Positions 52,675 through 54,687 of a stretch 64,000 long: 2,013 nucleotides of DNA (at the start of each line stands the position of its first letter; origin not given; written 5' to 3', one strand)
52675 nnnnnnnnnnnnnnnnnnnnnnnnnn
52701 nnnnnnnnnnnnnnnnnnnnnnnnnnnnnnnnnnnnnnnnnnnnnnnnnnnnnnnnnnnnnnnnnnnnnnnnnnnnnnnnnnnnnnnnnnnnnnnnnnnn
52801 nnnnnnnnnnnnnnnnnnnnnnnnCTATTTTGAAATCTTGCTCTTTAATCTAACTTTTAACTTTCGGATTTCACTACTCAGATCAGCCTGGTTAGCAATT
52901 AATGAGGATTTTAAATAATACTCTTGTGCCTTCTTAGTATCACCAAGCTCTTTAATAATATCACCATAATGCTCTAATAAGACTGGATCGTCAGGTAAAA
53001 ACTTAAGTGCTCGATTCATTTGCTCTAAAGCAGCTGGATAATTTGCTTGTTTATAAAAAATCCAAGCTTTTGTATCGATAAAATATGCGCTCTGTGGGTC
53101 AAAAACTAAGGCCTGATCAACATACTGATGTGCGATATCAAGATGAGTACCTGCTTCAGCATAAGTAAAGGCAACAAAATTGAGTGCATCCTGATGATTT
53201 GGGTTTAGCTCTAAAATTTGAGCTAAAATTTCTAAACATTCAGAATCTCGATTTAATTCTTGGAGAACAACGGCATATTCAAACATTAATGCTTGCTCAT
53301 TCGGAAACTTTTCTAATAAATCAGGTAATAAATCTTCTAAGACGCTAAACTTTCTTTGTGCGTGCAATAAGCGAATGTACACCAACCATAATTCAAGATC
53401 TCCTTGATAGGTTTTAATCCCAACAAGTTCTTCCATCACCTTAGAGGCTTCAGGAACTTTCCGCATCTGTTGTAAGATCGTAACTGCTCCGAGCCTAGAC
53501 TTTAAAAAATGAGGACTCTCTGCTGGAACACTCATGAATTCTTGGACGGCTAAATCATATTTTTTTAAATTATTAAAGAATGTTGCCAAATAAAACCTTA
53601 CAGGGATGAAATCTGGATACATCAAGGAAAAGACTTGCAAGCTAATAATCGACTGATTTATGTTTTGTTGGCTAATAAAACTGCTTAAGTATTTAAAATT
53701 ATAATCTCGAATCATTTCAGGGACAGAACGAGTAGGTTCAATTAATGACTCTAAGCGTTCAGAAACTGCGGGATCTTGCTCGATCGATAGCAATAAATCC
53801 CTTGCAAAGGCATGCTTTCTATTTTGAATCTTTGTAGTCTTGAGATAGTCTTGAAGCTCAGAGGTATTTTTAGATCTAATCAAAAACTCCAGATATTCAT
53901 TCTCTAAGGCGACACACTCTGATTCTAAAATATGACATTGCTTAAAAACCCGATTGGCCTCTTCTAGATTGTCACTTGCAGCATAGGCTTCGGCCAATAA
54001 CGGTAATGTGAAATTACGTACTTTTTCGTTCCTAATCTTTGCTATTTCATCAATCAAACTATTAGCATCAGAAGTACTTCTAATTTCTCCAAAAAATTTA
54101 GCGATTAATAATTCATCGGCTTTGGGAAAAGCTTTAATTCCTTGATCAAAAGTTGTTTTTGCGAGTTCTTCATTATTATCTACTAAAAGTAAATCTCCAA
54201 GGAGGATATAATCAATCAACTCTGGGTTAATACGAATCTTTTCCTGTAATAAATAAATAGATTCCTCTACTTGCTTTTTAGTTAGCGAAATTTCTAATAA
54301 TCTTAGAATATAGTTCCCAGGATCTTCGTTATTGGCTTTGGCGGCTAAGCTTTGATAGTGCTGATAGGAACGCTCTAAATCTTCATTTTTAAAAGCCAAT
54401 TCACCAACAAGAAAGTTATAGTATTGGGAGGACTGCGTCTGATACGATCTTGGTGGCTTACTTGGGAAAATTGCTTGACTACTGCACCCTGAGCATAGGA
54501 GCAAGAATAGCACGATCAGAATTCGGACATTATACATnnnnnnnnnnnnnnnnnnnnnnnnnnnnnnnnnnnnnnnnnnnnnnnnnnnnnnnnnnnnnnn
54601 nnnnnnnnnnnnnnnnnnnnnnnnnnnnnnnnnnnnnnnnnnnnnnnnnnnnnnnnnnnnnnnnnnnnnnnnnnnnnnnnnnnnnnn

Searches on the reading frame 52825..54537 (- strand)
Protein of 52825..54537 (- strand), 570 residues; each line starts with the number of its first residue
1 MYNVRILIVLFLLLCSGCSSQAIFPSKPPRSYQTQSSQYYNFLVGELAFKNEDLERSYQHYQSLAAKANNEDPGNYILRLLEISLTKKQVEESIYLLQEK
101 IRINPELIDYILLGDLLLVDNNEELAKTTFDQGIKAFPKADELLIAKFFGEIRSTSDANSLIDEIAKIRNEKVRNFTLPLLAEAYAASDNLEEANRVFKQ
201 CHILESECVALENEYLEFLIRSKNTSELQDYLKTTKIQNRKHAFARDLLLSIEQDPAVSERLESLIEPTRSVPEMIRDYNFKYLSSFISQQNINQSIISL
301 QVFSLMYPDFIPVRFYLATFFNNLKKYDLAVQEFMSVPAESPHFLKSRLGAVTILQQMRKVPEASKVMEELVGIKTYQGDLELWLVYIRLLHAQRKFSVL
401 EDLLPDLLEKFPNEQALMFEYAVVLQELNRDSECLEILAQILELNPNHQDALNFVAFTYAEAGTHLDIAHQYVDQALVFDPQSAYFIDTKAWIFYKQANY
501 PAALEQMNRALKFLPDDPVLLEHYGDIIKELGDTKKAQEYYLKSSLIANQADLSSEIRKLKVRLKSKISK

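Call 71: search_protein_families(library=pfam, proteins=[window:52825-54537:-], max_evalue=0.0001)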
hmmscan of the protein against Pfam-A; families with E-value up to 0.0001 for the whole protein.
window:52825-54537:- (570 aa): 10 families
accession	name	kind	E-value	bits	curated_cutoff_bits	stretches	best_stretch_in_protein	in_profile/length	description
PF13428.12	TPR_14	-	2.5e-14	52.8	23.5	0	491-526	8-43/44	Tetratricopeptide repeat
PF14559.12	TPR_19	-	7.1e-14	52.3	25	0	406-454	16-64/68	Tetratricopeptide repeat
PF13431.12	TPR_17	-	1.6e-09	37.7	24.4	0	508-539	3-34/34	Tetratricopeptide repeat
PF07719.23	TPR_2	-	8.3e-09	35.4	27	0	489-517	6-34/34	Tetratricopeptide repeat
PF23914.1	TPR_CcmH_CycH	-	1.6e-07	31.7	42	0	380-464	49-136/158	Cytochrome c-type biogenesis protein H TPR domain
PF13174.12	TPR_6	-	2.1e-07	31.6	26.3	0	418-448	3-33/33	Tetratricopeptide repeat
PF13371.12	TPR_9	-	9.2e-06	26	35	0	467-519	12-64/73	Tetratricopeptide repeat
PF09976.15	TPR_21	-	1.6e-05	25.2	25.5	0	34-143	72-183/193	Tetratricopeptide repeat-like domain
PF13424.12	TPR_12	-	6.7e-05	23.4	30.1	0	459-514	19-75/77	Tetratricopeptide repeat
PF13432.12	TPR_16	-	7.1e-05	23.6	32.7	0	490-541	3-54/65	Tetratricopeptide repeat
